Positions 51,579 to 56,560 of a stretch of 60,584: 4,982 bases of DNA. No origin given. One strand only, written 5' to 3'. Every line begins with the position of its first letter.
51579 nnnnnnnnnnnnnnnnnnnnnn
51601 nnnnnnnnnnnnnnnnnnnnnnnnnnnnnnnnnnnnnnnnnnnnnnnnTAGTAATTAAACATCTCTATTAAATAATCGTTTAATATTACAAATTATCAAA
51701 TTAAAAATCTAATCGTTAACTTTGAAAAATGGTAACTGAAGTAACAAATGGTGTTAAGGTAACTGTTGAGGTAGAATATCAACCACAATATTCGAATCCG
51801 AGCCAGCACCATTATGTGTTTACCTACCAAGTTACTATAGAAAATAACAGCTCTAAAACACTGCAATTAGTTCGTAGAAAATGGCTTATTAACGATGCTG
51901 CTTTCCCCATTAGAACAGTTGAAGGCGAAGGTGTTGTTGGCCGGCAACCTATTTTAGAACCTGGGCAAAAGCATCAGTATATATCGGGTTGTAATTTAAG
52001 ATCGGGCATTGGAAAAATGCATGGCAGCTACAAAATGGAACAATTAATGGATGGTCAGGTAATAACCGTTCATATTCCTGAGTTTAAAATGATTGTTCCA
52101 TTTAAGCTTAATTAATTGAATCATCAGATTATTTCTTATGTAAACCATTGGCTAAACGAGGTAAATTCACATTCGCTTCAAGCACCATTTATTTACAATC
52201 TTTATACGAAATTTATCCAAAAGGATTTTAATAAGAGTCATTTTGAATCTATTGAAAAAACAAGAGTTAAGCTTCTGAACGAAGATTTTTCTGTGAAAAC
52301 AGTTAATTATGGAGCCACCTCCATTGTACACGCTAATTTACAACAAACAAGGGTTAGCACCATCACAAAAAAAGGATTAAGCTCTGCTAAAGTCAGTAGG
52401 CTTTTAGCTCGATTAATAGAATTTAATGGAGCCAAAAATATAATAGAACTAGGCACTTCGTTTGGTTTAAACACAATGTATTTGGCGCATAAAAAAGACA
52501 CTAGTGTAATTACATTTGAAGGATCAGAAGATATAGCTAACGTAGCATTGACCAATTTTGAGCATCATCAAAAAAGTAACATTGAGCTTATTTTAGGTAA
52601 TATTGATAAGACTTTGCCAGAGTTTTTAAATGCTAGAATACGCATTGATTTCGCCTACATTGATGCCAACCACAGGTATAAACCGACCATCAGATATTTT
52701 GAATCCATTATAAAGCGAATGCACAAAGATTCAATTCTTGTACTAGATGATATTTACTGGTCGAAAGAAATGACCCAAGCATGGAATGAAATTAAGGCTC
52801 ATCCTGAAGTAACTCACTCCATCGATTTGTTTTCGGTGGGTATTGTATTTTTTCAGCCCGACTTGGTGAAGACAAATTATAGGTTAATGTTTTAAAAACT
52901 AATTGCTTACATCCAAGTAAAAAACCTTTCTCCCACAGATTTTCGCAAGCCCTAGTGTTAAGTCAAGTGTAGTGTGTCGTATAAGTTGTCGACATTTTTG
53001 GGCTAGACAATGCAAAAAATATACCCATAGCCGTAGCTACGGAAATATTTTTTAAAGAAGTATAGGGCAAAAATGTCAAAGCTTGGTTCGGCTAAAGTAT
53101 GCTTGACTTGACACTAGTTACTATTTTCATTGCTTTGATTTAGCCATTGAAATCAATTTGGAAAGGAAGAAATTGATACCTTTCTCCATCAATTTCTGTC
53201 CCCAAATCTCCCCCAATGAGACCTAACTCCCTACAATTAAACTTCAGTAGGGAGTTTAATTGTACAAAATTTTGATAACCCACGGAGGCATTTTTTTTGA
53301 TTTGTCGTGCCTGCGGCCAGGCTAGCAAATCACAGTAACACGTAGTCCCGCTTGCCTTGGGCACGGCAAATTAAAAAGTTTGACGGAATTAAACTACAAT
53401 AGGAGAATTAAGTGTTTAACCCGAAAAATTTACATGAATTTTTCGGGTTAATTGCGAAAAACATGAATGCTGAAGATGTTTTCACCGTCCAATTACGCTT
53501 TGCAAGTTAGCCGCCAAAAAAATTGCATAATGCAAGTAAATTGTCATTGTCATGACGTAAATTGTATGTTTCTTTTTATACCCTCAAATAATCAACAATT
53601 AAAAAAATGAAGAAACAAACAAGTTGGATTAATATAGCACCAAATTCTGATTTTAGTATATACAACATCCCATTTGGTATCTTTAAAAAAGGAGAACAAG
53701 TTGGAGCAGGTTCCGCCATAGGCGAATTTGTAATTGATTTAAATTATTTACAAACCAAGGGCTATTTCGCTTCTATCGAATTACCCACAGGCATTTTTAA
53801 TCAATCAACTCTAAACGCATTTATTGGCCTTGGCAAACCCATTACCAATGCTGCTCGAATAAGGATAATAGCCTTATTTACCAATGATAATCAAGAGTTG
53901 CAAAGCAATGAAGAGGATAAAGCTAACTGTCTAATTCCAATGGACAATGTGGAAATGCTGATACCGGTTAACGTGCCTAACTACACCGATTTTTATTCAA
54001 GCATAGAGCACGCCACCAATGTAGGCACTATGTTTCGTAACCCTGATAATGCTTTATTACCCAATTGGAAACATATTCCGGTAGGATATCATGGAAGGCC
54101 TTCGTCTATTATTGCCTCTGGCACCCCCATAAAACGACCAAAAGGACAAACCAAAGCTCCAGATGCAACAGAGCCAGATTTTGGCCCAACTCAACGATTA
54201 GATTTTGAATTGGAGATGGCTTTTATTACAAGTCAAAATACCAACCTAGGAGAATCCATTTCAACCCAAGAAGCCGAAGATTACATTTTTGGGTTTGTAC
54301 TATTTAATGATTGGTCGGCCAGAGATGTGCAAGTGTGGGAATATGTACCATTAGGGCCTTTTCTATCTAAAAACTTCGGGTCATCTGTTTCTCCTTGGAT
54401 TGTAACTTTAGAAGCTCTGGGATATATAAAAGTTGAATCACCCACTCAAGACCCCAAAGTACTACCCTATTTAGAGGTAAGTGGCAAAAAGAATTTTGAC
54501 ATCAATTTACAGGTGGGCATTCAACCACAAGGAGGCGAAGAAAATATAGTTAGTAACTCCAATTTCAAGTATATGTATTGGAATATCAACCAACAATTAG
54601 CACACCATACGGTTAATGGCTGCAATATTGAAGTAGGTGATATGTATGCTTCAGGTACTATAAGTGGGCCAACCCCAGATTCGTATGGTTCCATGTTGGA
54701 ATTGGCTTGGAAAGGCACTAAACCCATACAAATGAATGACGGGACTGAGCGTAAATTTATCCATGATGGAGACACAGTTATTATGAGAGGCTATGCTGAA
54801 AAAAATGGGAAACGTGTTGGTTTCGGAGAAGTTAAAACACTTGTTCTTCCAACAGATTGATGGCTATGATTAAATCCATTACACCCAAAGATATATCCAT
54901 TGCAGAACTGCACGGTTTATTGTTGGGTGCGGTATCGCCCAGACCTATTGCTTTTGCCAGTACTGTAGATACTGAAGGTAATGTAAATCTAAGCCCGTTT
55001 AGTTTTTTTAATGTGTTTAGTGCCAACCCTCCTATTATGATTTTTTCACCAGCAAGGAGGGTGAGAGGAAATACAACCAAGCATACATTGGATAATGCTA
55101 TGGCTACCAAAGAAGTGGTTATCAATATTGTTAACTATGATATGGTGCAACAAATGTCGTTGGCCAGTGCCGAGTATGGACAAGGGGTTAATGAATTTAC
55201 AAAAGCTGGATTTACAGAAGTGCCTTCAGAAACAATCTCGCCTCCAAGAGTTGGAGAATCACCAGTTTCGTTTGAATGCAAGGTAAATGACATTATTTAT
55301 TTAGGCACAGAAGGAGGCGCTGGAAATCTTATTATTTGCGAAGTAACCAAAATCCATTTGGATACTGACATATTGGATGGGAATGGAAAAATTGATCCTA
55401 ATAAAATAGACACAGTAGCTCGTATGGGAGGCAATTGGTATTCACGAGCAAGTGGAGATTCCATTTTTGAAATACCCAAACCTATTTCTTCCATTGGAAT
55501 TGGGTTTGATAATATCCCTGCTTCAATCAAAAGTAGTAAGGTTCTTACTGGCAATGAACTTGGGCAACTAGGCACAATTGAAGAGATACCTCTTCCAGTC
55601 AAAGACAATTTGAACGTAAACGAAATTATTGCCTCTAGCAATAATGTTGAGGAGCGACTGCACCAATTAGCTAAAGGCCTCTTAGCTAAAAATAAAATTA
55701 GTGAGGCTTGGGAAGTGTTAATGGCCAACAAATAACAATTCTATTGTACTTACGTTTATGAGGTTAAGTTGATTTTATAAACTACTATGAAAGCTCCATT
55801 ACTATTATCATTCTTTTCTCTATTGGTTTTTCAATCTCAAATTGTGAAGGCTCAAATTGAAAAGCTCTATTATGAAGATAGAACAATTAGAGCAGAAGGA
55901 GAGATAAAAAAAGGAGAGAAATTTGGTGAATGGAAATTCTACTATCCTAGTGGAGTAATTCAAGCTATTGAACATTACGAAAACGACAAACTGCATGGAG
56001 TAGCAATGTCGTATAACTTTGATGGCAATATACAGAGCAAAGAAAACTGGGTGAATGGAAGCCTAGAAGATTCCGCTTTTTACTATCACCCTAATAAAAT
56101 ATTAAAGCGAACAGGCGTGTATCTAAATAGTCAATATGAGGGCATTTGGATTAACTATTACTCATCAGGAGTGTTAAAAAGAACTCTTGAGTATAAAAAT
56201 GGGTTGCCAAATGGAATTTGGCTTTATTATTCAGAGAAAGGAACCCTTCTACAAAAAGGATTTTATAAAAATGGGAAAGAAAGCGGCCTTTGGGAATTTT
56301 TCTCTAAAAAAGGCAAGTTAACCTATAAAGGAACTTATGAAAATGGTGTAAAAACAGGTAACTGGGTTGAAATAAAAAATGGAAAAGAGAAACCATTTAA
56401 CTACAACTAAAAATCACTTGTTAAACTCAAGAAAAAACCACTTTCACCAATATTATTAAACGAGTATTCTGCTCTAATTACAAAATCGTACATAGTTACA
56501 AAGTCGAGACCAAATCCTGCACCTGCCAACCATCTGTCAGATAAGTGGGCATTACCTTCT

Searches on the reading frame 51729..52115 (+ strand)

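Call 22: search_protein_families(library=pfam, proteins=[window:51729-52115:+])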
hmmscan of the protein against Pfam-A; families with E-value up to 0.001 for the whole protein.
window:51729-52115:+ (128 aa): 1 family
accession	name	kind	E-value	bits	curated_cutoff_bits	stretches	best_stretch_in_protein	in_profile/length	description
PF04379.20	DUF525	-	1.1e-32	112.5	27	1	20-104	2-86/87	ApaG domain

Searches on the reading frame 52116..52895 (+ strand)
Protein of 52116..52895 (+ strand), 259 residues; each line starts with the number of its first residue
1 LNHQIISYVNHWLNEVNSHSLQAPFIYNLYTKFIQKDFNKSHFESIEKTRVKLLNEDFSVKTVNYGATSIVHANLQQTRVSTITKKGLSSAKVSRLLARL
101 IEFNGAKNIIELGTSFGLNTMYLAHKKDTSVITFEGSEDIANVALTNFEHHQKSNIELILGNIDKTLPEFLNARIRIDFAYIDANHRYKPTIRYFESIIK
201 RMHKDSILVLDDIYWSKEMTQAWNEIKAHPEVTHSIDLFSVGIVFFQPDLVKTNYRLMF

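Call 22: search_protein_families(library=pfam, proteins=[window:52116-52895:+])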
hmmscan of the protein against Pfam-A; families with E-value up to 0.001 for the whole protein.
window:52116-52895:+ (259 aa): 3 families
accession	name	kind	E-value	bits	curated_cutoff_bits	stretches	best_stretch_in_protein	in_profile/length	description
PF13578.12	Methyltransf_24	-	3.2e-14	54.1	26.3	1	110-213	1-105/105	Methyltransferase domain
PF01596.23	Methyltransf_3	-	4.1e-14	52.8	22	1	75-222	11-164/204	O-methyltransferase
PF13847.12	Methyltransf_31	-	7.9e-05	22.8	27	1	105-225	3-127/145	Methyltransferase domain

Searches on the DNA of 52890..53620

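Call 9: search_rna_families(source=window, start=52890, end=53620, threshold=evalue, max_evalue=10, show_alignments=2)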
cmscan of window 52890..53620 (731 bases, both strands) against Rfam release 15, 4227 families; matches with E-value up to 10: 12.
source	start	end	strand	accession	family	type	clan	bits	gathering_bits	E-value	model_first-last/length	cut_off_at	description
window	53414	53457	+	RF01324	CRISPR-DR11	Gene; CRISPR;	-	22.6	45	0.1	1-36/36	no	CRISPR RNA direct repeat element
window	53417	53533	-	RF02048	STnc30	Gene; sRNA;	-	18.8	120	2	1-132/132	no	Salmonella enterica conserved region STnc30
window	53011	53054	-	RF03589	mir-5583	Gene; miRNA;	-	18.4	80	3.6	1-59/59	no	mir-5583 microRNA precursor family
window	53415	53455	-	RF00697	mir-186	Gene; miRNA;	-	16.3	70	4.5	1-82/82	no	mir-186 microRNA precursor family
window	53411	53456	+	RF03743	MIR7696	Gene; miRNA;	-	15.9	83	6.2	1-88/88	no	MIR7696 microRNA precursor family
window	53217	53255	+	RF03060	uup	Cis-reg;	-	15.3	36.8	4.1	1-48/48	no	uup RNA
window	53577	53620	+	RF02849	Ysr197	Gene; sRNA;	-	14.5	167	0.46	1-45/254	3'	Yersinia sRNA 197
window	52981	53047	-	RF03212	mir-2788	Gene; miRNA;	-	14.2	62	7.6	1-92/92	no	mir-2788 microRNA precursor family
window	53418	53451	+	RF04127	MIR8007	Gene; miRNA;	-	13.7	195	7.1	1-226/226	no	MIR8007 microRNA precursor family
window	53161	53263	-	RF00516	ylbH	Cis-reg; leader;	-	13.2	50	4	1-122/122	no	ylbH leader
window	53137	53251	+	RF02115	FAM13A-AS1_2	Gene; lncRNA;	-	11.6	38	9.4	1-110/110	no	FAM13A antisense RNA 1 conserved region 2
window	53392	53448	-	RF01264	snR83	Gene; snRNA; snoRNA; HACA-box;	CL00023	11.3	75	6.1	1-308/308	no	Small nucleolar RNA snR83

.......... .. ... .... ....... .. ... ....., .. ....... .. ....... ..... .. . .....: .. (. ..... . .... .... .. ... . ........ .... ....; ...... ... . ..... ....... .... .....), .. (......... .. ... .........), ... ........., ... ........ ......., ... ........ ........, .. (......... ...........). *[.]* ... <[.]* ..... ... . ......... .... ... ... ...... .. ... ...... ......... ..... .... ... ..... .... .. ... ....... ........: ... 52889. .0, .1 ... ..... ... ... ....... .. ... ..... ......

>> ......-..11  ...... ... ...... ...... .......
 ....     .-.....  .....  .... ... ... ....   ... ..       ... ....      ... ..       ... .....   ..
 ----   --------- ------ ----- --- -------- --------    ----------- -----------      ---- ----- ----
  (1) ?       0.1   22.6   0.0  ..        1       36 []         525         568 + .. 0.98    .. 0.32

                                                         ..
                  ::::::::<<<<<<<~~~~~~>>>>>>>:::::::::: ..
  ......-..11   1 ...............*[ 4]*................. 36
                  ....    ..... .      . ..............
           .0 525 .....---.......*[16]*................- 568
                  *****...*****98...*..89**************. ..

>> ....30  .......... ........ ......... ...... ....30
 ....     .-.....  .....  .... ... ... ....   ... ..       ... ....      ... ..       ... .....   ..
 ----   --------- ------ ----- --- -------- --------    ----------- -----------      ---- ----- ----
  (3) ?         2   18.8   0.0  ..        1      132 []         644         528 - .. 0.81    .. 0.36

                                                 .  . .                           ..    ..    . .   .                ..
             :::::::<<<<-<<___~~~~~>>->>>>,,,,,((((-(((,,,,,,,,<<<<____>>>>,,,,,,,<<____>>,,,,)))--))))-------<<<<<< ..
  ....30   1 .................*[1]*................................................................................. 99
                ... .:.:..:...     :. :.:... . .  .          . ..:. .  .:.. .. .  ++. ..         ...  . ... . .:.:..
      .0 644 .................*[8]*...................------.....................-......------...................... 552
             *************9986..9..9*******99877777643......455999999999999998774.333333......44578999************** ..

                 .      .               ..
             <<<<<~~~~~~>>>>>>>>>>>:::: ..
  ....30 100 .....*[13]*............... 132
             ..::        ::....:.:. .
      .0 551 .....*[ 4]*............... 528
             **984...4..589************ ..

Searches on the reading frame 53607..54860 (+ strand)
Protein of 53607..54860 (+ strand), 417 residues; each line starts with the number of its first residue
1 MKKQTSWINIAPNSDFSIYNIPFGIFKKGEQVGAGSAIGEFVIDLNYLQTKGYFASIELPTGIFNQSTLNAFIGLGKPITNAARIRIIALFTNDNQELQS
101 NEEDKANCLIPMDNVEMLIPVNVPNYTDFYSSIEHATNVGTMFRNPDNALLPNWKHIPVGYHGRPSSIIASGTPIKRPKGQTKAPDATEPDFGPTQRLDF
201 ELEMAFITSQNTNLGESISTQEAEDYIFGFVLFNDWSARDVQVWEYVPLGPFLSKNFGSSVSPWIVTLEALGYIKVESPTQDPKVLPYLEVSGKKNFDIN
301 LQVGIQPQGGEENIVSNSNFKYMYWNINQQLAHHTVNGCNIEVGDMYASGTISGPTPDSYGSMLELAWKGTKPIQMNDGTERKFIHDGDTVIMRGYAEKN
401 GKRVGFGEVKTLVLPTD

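Call 22: search_protein_families(library=pfam, proteins=[window:53607-54860:+])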
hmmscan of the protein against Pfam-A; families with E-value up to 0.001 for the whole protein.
window:53607-54860:+ (417 aa): 2 families
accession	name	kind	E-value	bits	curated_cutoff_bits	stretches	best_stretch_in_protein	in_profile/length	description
PF01557.24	FAA_hydrolase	-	2e-35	122.9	23.9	1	127-394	4-202/214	Fumarylacetoacetate (FAA) hydrolase C-terminal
PF09298.16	FAA_hydrolase_N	-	4.5e-24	85.1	25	1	20-120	2-105/105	Fumarylacetoacetase N-terminal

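Call 24: find_encoding_contigs(protein=window:53607-54860:+, flank=4000, max_places=10)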
Protein window:53607-54860:+ (417 aa): 2 contigs read that carry it; 1 place shown.
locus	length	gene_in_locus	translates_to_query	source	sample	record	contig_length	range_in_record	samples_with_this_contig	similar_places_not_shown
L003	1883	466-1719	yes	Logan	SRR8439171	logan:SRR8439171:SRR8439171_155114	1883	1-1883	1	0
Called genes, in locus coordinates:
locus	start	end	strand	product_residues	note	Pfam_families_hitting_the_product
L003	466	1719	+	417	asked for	PF09298:FAA_hydrolase_N, PF01557:FAA_hydrolase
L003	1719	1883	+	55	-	?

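Call 75: find_homologous_proteins(query=window:53607-54860:+, max_evalue=1e-50)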
Query window:53607-54860:+ (417 aa): 8000 proteins with E <= 1e-50 among 8000 candidates; the best 120 are listed.
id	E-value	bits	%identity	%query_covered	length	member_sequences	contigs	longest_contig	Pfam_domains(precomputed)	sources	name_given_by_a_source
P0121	2.4e-285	964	100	100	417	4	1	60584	PF01557.24,PF09298.17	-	-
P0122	2.6e-242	822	84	100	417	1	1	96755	PF01557.24,PF09298.17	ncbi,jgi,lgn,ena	-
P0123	6.6e-239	811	84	100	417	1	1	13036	PF01557.24,PF09298.17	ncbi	-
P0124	4.8e-236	801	82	100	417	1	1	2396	PF01557.24,PF09298.17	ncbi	-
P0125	9.2e-236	801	82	100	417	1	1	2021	PF01557.24,PF09298.17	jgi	-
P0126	7.2e-235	798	80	99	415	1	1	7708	PF01557.24,PF09298.17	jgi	-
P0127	1.7e-231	786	81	100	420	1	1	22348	PF01557.24,PF09298.17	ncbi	-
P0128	2.6e-229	779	80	100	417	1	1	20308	PF01557.24,PF09298.17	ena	-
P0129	2.7e-229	779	79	100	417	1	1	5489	PF01557.24,PF09298.17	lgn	-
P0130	6.5e-228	775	79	100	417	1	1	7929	PF01557.24,PF09298.17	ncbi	-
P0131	3.8e-227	772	79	100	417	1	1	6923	PF01557.24,PF09298.17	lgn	-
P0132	8.1e-227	771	78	100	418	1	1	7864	PF01557.24,PF09298.17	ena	-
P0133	8.6e-227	771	79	100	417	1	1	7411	PF01557.24,PF09298.17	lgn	-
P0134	1.9e-226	770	78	100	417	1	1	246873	PF01557.24,PF09298.17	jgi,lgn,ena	-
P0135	5.6e-226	768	78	100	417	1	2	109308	PF01557.24,PF09298.17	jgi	jgi:fumarylacetoacetase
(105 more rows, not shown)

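Call 76: find_encoding_contigs(protein=P0122, flank=10000, max_places=1)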
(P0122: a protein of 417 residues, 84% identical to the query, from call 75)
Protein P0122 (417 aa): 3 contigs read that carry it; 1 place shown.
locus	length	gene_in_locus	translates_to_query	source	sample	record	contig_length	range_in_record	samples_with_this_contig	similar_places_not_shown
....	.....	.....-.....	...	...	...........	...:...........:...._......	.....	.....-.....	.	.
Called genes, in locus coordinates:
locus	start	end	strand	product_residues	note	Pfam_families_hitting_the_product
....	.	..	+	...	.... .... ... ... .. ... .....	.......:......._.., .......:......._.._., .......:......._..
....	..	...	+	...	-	-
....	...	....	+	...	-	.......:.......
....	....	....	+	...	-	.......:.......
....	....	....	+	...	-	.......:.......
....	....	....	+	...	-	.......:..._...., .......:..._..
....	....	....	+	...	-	-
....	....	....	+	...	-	-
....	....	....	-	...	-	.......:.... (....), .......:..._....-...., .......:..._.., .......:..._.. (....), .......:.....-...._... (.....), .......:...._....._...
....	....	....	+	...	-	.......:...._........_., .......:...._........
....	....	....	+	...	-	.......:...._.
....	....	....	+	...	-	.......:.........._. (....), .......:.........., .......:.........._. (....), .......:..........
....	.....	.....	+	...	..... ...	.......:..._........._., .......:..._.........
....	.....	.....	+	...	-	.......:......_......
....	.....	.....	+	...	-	-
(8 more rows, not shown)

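Call 77: find_encoding_contigs(protein=P0127, flank=10000, max_places=1)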
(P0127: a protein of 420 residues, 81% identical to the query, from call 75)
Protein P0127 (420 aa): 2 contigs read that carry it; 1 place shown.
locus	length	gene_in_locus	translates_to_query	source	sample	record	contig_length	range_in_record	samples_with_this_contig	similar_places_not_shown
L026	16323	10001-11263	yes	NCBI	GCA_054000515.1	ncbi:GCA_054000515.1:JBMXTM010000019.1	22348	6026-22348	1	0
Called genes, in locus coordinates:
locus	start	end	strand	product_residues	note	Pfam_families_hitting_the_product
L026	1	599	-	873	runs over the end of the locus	PF00133:tRNA-synt_1, PF09334:tRNA-synt_1g, PF13603:tRNA-synt_1_2, PF09334:tRNA-synt_1g (weak), PF08264:Anticodon_1, PF10458:Val_tRNA-synt_C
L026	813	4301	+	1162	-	PF13620:CarboxypepD_reg, PF13715:CarbopepD_reg_2, PF02897:Peptidase_S9_N, PF00326:Peptidase_S9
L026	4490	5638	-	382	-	PF13173:AAA_14, PF13635:DUF4143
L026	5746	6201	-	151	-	PF01047:MarR (weak), PF13404:HTH_AsnC-type, PF13412:HTH_24, PF01037:AsnC_trans_reg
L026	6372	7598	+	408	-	PF02812:ELFV_dehydrog_N, PF00208:ELFV_dehydrog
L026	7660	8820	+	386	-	PF20510:HgmA_N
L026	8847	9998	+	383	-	PF14696:Glyoxalase_5, PF00903:Glyoxalase, PF13669:Glyoxalase_4 (weak), PF00903:Glyoxalase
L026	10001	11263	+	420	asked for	PF09298:FAA_hydrolase_N, PF01557:FAA_hydrolase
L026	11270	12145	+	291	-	PF01613:Flavin_Reduct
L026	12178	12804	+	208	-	-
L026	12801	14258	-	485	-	PF07244:POTRA (weak), PF01103:Omp85 (weak)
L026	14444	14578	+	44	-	-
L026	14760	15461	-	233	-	-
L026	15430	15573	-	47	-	-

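Call 78: find_encoding_contigs(protein=P0134, flank=10000, max_places=1)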
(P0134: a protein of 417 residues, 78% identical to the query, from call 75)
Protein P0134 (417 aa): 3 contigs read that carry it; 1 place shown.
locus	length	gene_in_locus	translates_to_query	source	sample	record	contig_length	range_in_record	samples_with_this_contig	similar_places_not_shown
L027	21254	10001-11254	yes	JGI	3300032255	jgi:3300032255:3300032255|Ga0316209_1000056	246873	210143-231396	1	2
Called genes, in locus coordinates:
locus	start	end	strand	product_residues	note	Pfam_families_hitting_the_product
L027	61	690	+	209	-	PF01205:Impact_N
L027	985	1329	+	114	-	PF03551:PadR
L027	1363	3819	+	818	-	PF04024:PspC, PF22571:LiaI-LiaF-TM_PspC, PF22744:Toast-rack_PspC-Cterm, PF10988:DUF2807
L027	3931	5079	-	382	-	PF13173:AAA_14, PF13635:DUF4143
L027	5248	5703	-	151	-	PF01047:MarR (weak), PF08279:HTH_11 (faint), PF13404:HTH_AsnC-type, PF13412:HTH_24, PF01037:AsnC_trans_reg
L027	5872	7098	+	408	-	PF02812:ELFV_dehydrog_N, PF00208:ELFV_dehydrog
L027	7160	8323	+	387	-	PF20510:HgmA_N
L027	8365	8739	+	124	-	PF05635:23S_rRNA_IVP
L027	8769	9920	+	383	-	PF14696:Glyoxalase_5 (weak), PF00903:Glyoxalase, PF13669:Glyoxalase_4 (faint), PF00903:Glyoxalase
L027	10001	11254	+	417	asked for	PF09298:FAA_hydrolase_N, PF01557:FAA_hydrolase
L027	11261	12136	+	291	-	PF01613:Flavin_Reduct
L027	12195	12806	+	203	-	-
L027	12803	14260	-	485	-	PF07244:POTRA (faint)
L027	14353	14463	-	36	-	-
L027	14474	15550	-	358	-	PF00483:NTP_transferase, PF12804:NTP_transf_3 (faint), PF22640:ManC_GMP_beta-helix (weak)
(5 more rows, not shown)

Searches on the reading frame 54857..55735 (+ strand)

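Call 22: search_protein_families(library=pfam, proteins=[window:54857-55735:+])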
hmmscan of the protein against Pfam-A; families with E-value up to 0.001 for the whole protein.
window:54857-55735:+ (292 aa): 1 family
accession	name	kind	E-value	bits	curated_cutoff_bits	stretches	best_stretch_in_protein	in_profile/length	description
PF01613.24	Flavin_Reduct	-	8.1e-20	71.9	27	1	28-172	5-137/153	Flavin reductase like domain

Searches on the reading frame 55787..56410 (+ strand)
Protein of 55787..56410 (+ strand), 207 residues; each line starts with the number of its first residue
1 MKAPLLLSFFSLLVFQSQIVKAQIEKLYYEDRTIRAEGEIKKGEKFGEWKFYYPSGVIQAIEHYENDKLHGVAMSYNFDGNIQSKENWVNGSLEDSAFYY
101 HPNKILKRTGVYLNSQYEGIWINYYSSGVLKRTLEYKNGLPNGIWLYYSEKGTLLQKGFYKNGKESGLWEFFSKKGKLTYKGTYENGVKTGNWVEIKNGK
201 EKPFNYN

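Call 110: search_protein_families(library=pfam, proteins=[window:55787-56410:+], max_evalue=0.001)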
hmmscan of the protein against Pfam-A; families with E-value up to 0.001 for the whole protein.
window:55787-56410:+ (207 aa): 1 family
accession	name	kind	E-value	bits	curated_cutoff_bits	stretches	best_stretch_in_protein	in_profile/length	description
PF07661.19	MORN_2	-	4.6e-21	72.9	29.6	1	47-66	3-22/22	MORN repeat variant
